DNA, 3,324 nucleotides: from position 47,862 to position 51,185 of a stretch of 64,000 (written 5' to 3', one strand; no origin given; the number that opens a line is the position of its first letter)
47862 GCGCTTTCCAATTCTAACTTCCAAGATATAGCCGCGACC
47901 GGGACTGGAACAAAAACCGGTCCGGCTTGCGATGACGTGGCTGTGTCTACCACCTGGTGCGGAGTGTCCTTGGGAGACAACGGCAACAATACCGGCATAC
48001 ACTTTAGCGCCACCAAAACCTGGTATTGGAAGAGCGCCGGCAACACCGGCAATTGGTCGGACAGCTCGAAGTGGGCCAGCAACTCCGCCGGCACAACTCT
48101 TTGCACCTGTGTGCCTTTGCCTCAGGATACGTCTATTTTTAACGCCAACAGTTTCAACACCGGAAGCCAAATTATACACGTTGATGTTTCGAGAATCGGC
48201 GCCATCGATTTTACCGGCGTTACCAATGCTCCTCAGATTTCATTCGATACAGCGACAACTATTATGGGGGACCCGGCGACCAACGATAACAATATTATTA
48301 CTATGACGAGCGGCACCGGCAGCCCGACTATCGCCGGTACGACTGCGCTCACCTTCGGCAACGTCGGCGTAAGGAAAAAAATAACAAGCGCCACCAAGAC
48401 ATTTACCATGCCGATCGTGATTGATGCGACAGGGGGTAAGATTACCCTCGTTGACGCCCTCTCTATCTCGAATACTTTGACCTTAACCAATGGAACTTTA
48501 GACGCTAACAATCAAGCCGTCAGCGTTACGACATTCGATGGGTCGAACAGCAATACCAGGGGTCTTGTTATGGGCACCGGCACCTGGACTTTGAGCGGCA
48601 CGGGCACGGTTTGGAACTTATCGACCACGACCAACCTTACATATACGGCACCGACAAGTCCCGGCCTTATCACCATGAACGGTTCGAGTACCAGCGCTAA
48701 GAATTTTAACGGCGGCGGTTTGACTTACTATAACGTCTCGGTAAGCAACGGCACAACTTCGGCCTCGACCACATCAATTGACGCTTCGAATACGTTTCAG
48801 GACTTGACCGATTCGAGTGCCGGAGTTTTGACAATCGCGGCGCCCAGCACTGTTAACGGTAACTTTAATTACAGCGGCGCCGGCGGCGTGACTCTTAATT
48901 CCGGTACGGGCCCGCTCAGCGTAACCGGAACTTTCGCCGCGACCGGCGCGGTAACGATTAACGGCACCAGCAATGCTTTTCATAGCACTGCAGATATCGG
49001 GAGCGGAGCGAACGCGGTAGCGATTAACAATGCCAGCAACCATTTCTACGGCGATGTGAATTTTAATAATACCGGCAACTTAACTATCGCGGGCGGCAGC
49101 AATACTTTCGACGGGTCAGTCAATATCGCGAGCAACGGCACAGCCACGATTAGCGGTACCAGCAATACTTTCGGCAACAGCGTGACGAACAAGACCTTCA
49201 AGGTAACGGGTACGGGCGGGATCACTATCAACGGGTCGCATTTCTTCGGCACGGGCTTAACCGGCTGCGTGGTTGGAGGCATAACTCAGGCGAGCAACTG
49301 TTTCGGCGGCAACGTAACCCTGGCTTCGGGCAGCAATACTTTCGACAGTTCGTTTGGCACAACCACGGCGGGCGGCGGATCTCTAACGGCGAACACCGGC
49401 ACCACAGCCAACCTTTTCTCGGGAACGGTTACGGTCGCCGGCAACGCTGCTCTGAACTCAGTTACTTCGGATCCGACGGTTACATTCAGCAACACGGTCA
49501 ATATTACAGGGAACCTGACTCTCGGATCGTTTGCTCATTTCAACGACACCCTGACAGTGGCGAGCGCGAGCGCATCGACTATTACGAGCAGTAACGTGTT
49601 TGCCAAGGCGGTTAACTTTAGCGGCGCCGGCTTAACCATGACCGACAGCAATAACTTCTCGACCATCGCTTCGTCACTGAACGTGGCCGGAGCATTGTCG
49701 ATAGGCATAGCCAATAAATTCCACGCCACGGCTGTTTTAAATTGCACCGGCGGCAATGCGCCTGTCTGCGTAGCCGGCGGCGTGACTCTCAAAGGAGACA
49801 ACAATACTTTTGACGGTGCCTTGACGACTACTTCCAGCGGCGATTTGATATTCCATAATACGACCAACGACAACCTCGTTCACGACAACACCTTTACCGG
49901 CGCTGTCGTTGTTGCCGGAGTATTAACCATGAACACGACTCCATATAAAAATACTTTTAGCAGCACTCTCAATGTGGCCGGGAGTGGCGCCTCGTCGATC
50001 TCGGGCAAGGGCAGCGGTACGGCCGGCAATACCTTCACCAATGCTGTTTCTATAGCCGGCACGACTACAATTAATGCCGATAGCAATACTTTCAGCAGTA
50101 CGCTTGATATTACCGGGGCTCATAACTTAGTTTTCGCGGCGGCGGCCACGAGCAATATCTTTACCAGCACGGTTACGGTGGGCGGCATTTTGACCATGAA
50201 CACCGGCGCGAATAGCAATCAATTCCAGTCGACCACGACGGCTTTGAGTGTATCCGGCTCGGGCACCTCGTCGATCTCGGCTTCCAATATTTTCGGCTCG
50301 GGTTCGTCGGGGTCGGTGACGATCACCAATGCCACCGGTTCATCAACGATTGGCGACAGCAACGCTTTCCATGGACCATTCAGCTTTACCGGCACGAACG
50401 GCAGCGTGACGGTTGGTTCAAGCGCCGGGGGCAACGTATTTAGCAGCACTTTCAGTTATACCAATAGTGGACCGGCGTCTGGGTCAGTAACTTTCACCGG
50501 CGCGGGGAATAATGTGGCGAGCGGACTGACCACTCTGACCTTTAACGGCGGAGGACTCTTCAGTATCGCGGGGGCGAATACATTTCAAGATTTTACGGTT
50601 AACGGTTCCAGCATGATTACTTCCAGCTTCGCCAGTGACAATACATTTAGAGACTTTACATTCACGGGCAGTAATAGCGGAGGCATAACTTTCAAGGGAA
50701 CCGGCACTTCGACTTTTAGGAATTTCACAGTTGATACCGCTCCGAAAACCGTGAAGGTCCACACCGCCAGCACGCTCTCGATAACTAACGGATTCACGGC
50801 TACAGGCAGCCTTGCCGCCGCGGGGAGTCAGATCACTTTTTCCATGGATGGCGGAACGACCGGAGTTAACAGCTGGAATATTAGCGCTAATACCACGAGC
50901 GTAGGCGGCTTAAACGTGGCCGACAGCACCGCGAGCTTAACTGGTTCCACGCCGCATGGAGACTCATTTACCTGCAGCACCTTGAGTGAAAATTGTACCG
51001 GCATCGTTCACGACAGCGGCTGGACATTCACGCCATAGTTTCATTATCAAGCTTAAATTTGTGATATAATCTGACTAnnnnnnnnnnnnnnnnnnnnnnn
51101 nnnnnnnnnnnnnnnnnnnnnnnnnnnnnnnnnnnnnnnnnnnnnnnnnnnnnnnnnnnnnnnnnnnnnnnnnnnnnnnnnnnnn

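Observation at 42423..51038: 2871-aa protein with a canonical type IV prepilin N-terminus directly downstream of pilB-pilC: a giant pilin-like fibre or adhesin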

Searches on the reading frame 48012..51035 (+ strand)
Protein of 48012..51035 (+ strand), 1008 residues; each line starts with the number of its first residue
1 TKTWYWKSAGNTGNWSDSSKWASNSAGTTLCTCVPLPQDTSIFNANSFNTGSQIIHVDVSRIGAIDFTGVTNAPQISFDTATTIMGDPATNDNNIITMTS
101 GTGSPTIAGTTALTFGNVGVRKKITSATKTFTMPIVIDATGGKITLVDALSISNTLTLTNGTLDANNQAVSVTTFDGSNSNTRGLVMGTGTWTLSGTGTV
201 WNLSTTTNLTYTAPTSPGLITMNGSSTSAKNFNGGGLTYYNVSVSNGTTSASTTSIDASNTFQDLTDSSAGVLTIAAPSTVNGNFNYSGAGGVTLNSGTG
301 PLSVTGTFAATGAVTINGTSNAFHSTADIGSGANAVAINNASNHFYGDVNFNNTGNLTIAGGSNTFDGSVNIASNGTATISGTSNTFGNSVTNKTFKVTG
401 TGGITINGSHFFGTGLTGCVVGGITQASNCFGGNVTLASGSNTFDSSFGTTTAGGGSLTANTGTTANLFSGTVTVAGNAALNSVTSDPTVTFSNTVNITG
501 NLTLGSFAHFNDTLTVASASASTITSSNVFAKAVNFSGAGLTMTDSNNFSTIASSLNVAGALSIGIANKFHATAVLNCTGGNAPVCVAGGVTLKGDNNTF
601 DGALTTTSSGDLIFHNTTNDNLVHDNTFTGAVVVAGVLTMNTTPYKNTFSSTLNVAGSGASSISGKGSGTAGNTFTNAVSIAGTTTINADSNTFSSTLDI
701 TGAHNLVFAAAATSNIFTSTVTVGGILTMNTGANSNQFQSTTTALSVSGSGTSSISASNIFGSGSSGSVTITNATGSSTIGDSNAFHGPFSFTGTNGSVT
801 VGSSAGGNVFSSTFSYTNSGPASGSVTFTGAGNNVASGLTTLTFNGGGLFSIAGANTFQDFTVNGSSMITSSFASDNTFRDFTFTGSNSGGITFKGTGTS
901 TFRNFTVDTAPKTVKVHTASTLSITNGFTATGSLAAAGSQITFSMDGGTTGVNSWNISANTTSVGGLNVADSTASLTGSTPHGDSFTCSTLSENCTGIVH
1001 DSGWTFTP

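Call 61: predict_structure(alignment_id=A3)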
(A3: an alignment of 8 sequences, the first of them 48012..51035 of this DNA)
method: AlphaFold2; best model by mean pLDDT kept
length: 1008 residues; sequences in the alignment: 8
mean_pLDDT: 73.9   pTM: 0.53
mean pLDDT of the five models: 73.9, 72.1, 71.1, 69.4, 67.5
residues with pLDDT >= 90: 123; 70-90: 572; 50-70: 192; < 50: 121
segments of 3 or more residues with pLDDT < 50: 114-122, 390-392, 412-457, 461-466, 484-486, 934-937, 947-953, 972-1008
pLDDT, mean of each block of 10 residues (from residue 1): 74 84 72 75 79 81 76 78 70 57 70 45 52 79 77 87 86 88 86 84 79 76 76 84 73 79 86 83 83 75 78 81 74 74 82 82 82 79 68 63 62 42 31 37 37 45 47 66 55 73 76 79 80 81 81 73 85 64 81 86 85 73 78 92 78 91 73 90 87 92 90 84 93 86 89 89 82 86 90 89 81 88 81 80 82 87 77 84 79 78 81 73 80 54 56 52 53 37 32 34 30
secondary structure, 60 per line:
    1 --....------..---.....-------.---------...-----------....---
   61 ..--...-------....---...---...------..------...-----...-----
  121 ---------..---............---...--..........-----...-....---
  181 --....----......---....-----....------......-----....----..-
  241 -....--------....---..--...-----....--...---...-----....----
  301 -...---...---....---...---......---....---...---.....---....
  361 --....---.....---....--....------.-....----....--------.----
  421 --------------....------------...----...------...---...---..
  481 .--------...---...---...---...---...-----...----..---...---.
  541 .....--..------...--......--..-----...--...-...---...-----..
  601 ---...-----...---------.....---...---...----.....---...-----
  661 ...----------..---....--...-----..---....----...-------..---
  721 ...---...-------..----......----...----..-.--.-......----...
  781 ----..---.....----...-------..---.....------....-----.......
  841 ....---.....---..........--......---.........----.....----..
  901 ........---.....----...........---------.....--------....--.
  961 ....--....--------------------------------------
elements in order (helices of 4 or more, strands of 3 or more residues): E3-6 E40-42 E54-57 E65-67 E75-78 E82-84 E88-90 E105-107 E113-115 E135-146 E150-152 E155-164 E170-172 E174-177 E183-186 E191-196 E200-203 E209-212 E219-224 E230-233 E242-245 E254-257 E265-267 E273-276 E279-281 E285-287 E293-296 E302-304 E308-310 E314-317 E321-323 E327-332 E336-339 E343-345 E349-353 E357-360 E363-366 E370-374 E378-381 E384-387 E396-399 E404-407 E435-438 E451-453 E458-460 E467-469 E473-475 E479-481 E490-492 E496-498 E502-504 E508-510 E514-516 E522-524 E534-536 E540-545 E556-558 E561-566 E576-578 E581-583 E585-587 E591-593 E604-606 E612-614 E624-628 E632-634 E638-640 E645-649 E653-655 E661-663 E679-682 E685-687 E698-701 E706-708 E721-723 E727-729 E743-748 E753-755 E768-773 E778-780 E790-794 E799-801 E814-818 E825-828 E834-844 E848-852 E856-865 E868-873 E877-885 E890-894 E899-908 E912-916 E921-931 E941-945 E954-957 E960-964 E967-970

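Call 73: find_related_loci(query=A3, collection=viral_contigs, flank=5000)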
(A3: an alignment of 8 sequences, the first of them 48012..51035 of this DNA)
Query A3 (1008 aa) in viral_contigs; peptide patterns used: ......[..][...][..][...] (x = any residue, [..] = any of these).
501 stretches matched a pattern; 475 encode a relative of the query (tblastn E <= 1e-3); the best 80 are kept; 80 distinct loci.
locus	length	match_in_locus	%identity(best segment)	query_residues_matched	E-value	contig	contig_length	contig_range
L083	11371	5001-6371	43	3-265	8e-40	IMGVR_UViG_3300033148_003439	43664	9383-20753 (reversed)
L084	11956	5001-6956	36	2-356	3e-34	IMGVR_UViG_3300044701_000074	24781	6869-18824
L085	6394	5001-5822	41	2-293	3e-34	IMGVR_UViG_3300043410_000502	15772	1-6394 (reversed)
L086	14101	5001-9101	41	2-357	2e-34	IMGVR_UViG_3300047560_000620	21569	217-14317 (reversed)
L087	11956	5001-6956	36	2-356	3e-34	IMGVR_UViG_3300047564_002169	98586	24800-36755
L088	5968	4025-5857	39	2-317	4e-33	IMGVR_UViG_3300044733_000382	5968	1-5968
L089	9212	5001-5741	40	2-265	3e-32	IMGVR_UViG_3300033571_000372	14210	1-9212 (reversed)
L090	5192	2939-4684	39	5-282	6e-32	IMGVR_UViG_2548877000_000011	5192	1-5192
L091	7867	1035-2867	37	2-300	1e-31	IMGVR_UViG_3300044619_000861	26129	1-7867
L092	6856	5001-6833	37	3-288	1e-31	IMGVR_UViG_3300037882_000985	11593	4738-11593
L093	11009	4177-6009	37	2-300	1e-31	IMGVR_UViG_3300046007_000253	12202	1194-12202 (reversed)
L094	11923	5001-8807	41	2-290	4e-31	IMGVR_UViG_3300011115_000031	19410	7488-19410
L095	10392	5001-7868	40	2-300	1e-30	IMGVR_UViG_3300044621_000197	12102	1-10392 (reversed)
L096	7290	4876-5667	41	2-279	8e-31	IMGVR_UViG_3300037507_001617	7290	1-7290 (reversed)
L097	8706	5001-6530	39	2-293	2e-30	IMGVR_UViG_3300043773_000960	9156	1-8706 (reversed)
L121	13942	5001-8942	37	2-300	8e-28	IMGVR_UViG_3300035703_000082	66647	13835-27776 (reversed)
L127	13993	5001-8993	36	2-316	1e-27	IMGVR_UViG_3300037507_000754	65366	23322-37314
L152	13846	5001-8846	39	2-293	7e-26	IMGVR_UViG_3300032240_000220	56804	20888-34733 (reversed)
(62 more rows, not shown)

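Call 77: search_protein_families(library=phrogs, proteins=[L083:123-1178:+, L083:2088-3566:+, L083:3577-4005:+, L083:4002-6731:+, L083:6784-7452:+, L083:7468-8433:+, L121:472-1167:+, L121:3085-3663:+, L121:3996-10232:+, L121:10240-12324:+], max_evalue=0.001)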
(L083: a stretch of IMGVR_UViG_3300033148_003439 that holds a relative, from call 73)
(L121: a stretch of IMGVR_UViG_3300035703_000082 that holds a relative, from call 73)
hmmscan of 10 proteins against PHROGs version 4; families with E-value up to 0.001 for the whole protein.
L083:123-1178:+ (351 aa): 0 families

L083:2088-3566:+ (492 aa): 1 family
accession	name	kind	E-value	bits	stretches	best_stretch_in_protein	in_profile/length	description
phrog_18345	-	tail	0.00091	18.6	0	52-81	433-463/956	tail fiber protein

L083:3577-4005:+ (142 aa): 0 families

L083:4002-6731:+ (909 aa): 0 families

L083:6784-7452:+ (222 aa): 0 families

L083:7468-8433:+ (321 aa): 2 families
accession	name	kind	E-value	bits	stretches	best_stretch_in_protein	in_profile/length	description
phrog_877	-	unknown function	0.00012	21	1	32-219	784-977/1141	-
phrog_11333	-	unknown function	0.00047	17.4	1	147-275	812-938/4401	-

L121:472-1167:+ (231 aa): 2 families
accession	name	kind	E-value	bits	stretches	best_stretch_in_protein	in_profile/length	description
phrog_12985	-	unknown function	2.5e-18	67.7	1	14-208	5-205/238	-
phrog_399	-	head and packaging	0.00057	20.5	1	61-156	53-143/220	structural protein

L121:3085-3663:+ (192 aa): 2 families
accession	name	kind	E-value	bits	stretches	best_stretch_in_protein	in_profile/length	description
phrog_8123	-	unknown function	2.3e-33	116.5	1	9-189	9-190/192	-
phrog_5417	-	unknown function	8.1e-05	23.5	1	24-114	7-87/156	-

L121:3996-10232:+ (2078 aa): 0 families

L121:10240-12324:+ (694 aa): 0 families

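Call 81: search_protein_families(library=phrogs, proteins=[L127:74-652:+, L127:659-1693:+, L127:2254-2769:+, L127:3203-3721:+, L127:10804-12096:+, L152:505-1674:+, L152:1675-3660:+, L152:12060-13310:+, L087:1802-4000:+, L087:9905-11482:+], max_evalue=0.001)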
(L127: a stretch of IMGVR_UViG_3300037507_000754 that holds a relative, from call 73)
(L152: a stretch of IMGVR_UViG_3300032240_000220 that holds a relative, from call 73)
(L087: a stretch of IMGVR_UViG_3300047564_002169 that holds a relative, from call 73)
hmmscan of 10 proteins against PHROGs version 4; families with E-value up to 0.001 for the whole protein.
L127:74-652:+ (192 aa): 1 family
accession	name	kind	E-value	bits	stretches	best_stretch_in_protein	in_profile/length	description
phrog_12985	-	unknown function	4.8e-07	30.8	1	2-150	51-188/238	-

L127:659-1693:+ (344 aa): 7 families
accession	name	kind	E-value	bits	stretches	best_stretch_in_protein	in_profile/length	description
phrog_24074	-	unknown function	9.3e-38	131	1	115-342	391-624/892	-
phrog_3545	-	unknown function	9.7e-24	84.5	1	129-343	742-978/1115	-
phrog_38322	-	unknown function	7.6e-15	55.8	1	129-343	287-505/506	-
phrog_13163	-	tail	5.7e-14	52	1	153-341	523-717/976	baseplate wedge subunit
phrog_701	-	head and packaging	3.6e-12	43.8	1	163-341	4042-4222/6136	virion structural protein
phrog_32294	-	tail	1.4e-10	39.5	1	163-340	426-606/2435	baseplate wedge subunit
phrog_11583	-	unknown function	2.4e-05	22.3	1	258-337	1240-1326/2796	-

L127:2254-2769:+ (171 aa): 1 family
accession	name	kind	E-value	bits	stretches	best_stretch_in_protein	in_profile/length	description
phrog_2941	-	head and packaging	3.2e-07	31.2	1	5-136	55-176/208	virion structural protein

L127:3203-3721:+ (172 aa): 2 families
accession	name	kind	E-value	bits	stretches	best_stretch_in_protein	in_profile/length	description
phrog_8123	-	unknown function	6.7e-31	108.5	1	23-169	44-190/192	-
phrog_5417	-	unknown function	0.0003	21.6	1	5-92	8-87/156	-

L127:10804-12096:+ (430 aa): 5 families
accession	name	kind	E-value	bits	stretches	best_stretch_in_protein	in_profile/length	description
phrog_910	-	tail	1.2e-07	32.4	1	240-278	47-85/497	tail collar fiber protein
phrog_4849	-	tail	2.1e-07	30.8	1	234-277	129-172/788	tail protein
phrog_15547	-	unknown function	3.3e-06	27.6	1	235-289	131-185/373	-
phrog_8443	-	tail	0.00023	21.1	1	237-283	133-179/636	tail fiber protein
phrog_972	-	tail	0.00037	19.3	1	245-279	782-816/1246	tail fiber protein proximal subunit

L152:505-1674:+ (389 aa): 1 family
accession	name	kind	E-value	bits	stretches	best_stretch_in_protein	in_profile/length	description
phrog_30390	-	unknown function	1.9e-11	44.1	1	153-266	642-758/766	-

L152:1675-3660:+ (661 aa): 1 family
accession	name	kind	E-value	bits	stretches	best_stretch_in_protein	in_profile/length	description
phrog_3030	-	unknown function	1.3e-20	74.7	1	510-660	123-271/272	-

L152:12060-13310:+ (416 aa): 0 families

L087:1802-4000:+ (732 aa): 0 families

L087:9905-11482:+ (525 aa): 14 families
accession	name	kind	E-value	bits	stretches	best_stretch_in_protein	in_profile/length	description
phrog_5989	-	head and packaging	1.1e-59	203.4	1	5-264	91-332/347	terminase large subunit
phrog_2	-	head and packaging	3.7e-50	172.5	1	55-518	264-624/807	terminase large subunit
phrog_36964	-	head and packaging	1.2e-45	156.9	2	84-380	434-743/890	terminase large subunit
phrog_7579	-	head and packaging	9e-18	65.4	1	61-279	7-226/239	terminase large subunit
phrog_24361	-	head and packaging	1.9e-14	54.7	1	344-474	8-134/162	terminase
phrog_9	-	head and packaging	7.5e-14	52.5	1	33-197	186-344/812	terminase large subunit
phrog_38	-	head and packaging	4e-13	49.9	1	29-326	267-571/760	terminase large subunit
phrog_32359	-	head and packaging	5.6e-08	33.7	1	24-135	60-172/210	terminase large subunit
phrog_26724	-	unknown function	8.2e-08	33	1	50-178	28-152/192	-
phrog_38407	-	unknown function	1e-07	32.3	1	296-471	172-341/370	-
phrog_4914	-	head and packaging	2.9e-05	24.8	1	72-130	106-166/213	terminase large subunit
phrog_675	-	head and packaging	0.00034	20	1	25-184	14-171/576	terminase large subunit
phrog_15503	-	unknown function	0.00046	20.6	1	74-190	88-207/245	-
phrog_1488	-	unknown function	0.00078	20.3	0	60-128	30-96/177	unknown function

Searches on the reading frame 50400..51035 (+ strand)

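Call 50: search_protein_families(library=pfam, proteins=[window:50400-51035:+], max_evalue=1)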
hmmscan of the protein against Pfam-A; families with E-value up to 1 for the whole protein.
window:50400-51035:+ (212 aa): 2 families
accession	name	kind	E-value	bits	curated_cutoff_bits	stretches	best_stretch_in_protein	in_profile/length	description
PF13229.12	Beta_helix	-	0.088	12.9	25.9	1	45-130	18-107/158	Right handed beta helix region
PF13876.11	Phage_gp49_66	-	0.22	12.5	27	1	109-149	16-55/82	Phage protein (N4 Gp49/phage Sf6 gene 66) family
